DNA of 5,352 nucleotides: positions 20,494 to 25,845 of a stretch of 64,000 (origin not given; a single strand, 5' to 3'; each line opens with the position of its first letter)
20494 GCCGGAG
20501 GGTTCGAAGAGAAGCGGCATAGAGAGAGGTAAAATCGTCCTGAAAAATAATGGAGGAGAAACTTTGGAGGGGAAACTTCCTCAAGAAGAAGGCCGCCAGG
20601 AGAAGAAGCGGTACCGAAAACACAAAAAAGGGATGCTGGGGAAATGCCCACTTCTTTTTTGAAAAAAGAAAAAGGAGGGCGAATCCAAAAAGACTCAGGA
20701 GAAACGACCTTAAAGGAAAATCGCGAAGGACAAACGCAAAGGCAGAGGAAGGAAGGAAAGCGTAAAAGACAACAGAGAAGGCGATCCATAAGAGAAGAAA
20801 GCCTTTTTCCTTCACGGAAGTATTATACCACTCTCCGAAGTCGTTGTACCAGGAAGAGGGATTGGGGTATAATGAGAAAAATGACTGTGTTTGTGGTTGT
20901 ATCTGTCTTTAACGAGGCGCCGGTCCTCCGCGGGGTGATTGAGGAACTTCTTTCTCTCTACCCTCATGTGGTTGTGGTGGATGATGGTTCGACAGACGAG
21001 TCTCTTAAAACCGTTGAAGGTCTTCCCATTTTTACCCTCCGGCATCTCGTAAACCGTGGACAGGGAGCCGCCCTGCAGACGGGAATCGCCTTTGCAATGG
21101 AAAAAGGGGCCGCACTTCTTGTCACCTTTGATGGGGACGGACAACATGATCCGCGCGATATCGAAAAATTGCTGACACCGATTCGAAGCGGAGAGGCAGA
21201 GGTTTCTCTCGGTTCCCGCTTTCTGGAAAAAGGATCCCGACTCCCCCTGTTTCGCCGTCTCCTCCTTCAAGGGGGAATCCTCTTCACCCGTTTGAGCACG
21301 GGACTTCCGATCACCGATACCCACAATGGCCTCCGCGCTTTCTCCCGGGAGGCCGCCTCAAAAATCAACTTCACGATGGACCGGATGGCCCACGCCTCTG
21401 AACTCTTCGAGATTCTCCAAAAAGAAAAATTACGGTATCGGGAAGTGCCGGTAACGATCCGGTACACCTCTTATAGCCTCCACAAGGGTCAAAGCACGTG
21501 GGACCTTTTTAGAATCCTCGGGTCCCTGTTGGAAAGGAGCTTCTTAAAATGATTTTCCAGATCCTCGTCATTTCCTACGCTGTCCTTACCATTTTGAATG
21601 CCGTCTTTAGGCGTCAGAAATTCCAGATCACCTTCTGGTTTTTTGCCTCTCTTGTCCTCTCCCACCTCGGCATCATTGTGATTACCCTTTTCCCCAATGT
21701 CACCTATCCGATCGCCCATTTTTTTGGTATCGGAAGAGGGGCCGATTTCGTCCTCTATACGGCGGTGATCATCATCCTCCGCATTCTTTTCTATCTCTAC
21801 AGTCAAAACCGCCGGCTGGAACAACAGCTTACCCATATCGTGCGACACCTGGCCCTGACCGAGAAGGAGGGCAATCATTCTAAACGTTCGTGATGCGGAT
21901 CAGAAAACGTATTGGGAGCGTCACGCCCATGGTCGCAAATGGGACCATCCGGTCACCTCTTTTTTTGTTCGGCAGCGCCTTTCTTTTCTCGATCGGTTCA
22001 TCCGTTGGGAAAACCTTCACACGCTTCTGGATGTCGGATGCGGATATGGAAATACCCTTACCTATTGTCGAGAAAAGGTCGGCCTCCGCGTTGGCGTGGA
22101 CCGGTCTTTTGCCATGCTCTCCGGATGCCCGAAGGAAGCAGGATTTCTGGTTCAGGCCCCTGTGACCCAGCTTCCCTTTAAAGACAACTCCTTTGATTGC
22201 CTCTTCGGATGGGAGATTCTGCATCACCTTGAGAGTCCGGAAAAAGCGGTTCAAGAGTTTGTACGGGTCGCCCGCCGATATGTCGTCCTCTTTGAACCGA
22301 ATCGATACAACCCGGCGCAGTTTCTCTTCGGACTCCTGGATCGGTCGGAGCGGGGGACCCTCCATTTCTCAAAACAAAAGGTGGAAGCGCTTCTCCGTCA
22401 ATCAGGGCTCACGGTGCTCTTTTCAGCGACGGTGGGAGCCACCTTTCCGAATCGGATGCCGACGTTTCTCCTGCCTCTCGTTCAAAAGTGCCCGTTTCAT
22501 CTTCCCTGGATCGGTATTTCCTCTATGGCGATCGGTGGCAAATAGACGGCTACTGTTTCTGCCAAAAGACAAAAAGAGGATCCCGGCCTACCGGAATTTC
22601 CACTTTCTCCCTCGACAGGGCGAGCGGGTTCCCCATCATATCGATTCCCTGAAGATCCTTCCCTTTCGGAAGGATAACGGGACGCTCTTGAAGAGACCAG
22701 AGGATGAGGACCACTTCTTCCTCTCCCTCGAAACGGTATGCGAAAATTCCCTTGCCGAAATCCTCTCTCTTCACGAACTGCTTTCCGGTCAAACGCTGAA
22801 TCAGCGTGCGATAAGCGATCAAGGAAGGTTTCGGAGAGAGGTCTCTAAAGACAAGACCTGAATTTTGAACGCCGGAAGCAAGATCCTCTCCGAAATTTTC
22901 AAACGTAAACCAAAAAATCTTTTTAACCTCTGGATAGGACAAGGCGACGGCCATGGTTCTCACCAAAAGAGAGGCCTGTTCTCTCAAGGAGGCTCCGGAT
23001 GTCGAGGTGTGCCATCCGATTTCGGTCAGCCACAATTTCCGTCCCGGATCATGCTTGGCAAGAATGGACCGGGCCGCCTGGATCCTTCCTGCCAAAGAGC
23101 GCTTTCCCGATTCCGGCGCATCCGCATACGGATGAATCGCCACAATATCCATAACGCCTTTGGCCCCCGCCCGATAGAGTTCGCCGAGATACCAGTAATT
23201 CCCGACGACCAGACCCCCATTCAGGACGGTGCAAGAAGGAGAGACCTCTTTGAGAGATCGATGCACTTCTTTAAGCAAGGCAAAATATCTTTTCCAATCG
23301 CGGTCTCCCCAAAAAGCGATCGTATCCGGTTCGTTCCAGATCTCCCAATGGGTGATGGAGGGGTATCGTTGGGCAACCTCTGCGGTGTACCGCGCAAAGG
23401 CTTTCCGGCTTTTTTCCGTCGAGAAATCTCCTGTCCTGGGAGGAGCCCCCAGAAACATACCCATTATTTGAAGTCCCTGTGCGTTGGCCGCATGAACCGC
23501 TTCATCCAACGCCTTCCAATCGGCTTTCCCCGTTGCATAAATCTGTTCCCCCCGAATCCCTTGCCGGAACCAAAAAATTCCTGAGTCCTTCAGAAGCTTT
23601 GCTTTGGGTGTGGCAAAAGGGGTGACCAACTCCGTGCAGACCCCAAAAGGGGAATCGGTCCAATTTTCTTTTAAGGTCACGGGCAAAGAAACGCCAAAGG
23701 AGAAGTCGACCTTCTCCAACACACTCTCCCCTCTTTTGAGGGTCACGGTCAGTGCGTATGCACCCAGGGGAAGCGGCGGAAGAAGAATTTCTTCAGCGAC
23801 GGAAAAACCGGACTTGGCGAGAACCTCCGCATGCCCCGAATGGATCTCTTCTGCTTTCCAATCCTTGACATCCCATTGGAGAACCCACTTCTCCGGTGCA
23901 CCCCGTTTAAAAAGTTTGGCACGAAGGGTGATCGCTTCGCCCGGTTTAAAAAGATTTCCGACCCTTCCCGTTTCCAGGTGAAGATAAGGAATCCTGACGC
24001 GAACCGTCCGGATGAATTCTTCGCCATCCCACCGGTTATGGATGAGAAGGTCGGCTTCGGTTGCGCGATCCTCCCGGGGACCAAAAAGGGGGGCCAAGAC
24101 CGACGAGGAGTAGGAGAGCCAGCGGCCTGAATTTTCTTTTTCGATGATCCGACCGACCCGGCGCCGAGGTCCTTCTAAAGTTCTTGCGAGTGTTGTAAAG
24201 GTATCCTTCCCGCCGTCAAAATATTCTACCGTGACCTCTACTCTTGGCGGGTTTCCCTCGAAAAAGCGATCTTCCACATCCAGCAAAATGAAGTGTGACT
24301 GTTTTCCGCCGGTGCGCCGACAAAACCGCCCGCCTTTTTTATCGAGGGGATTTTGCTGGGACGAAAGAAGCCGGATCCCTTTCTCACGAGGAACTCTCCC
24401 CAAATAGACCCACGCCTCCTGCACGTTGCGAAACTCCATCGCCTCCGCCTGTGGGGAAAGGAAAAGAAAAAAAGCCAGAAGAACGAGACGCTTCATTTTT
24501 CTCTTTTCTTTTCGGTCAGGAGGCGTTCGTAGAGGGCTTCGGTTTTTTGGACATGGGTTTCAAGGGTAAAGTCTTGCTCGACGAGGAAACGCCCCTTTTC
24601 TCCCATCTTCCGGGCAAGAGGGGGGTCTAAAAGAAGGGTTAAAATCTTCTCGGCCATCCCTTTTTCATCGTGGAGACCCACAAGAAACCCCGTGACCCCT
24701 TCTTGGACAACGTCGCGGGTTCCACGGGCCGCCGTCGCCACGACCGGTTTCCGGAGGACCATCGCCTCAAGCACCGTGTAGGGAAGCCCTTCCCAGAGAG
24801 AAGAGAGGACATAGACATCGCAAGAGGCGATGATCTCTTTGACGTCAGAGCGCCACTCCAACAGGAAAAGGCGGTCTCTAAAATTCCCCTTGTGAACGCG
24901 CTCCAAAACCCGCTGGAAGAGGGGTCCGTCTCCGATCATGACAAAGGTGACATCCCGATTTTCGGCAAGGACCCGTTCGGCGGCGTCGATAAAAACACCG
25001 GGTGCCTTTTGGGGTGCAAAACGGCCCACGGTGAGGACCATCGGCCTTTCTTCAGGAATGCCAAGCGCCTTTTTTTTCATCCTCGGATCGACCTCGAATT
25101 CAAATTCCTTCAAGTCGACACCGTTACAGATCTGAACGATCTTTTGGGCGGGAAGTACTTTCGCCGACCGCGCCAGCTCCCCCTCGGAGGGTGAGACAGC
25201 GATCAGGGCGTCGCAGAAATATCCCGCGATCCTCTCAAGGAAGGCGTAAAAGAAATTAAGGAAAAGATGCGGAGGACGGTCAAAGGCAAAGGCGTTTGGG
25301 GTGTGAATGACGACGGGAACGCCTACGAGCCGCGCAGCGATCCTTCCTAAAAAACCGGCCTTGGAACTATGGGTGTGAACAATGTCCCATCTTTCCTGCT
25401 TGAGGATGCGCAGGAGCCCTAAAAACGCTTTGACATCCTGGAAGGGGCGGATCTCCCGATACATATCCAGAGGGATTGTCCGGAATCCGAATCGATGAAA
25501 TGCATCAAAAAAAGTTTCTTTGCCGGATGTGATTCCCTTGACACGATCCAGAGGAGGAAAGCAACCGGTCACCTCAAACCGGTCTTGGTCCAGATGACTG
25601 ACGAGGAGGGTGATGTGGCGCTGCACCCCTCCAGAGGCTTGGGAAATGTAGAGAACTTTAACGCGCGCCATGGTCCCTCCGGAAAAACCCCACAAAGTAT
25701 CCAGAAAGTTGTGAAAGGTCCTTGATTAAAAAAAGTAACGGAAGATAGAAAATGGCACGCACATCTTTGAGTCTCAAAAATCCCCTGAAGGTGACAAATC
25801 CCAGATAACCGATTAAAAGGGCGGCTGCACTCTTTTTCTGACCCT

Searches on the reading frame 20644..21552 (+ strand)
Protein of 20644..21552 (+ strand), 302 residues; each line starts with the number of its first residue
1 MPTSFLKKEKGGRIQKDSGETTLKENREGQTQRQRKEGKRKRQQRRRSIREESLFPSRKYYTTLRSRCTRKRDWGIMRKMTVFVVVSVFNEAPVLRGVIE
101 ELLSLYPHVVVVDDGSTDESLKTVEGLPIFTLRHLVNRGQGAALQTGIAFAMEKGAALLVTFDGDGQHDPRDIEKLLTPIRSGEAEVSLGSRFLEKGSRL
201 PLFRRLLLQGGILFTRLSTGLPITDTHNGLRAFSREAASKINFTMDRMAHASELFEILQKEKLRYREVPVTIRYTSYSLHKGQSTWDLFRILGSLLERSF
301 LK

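Call 32: search_protein_families(library=pfam, proteins=[window:20644-21552:+], max_evalue=0.001)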
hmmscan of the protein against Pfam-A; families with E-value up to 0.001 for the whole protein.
window:20644-21552:+ (302 aa): 2 families
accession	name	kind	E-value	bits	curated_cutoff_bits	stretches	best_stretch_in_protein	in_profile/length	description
PF00535.33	Glycos_transf_2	-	8.7e-24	84.8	23.3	1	84-240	2-166/168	Glycosyl transferase family 2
PF13704.12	Glyco_tranf_2_4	-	0.00063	20.6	27.5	0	90-153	2-66/98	Glycosyl transferase family 2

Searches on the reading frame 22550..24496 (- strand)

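Call 16: search_protein_families(library=pfam, proteins=[window:22550-24496:-], max_evalue=0.001)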
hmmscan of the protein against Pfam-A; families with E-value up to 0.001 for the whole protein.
window:22550-24496:- (648 aa): 2 families
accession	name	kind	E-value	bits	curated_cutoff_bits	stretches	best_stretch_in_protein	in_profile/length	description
PF11790.14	Glyco_hydro_cc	-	1.3e-08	35.2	21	1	400-549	91-224/237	Glycosyl hydrolase catalytic core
PF01229.23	Glyco_hydro_39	-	1.6e-05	24.4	26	1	383-459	151-228/472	Glycosyl hydrolases family 39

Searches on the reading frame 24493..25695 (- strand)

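Call 16: search_protein_families(library=pfam, proteins=[window:24493-25695:-], max_evalue=0.001)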
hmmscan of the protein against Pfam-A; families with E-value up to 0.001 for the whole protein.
window:24493-25695:- (400 aa): 6 families
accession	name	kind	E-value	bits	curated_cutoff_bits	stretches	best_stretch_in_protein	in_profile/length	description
PF00534.26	Glycos_transf_1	-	1.2e-37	129.5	26.4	1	207-369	5-170/172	Glycosyl transferases group 1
PF13692.12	Glyco_trans_1_4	-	1.2e-34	120.1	27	1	218-357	2-142/142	Glycosyl transferases group 1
PF13439.12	Glyco_transf_4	-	9.7e-25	88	28.5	1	22-196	2-169/170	Glycosyltransferase Family 4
PF13579.12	Glyco_trans_4_4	-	4.8e-23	82.7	29.7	1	22-192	1-158/158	Glycosyl transferase 4-like domain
PF13477.12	Glyco_trans_4_2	-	2.4e-07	31.4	23.4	1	70-167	44-138/139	Glycosyl transferase 4-like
PF20706.3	GT4-conflict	-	2.5e-05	23.9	26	1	199-336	178-326/385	Family 4 Glycosyltransferase in conflict systems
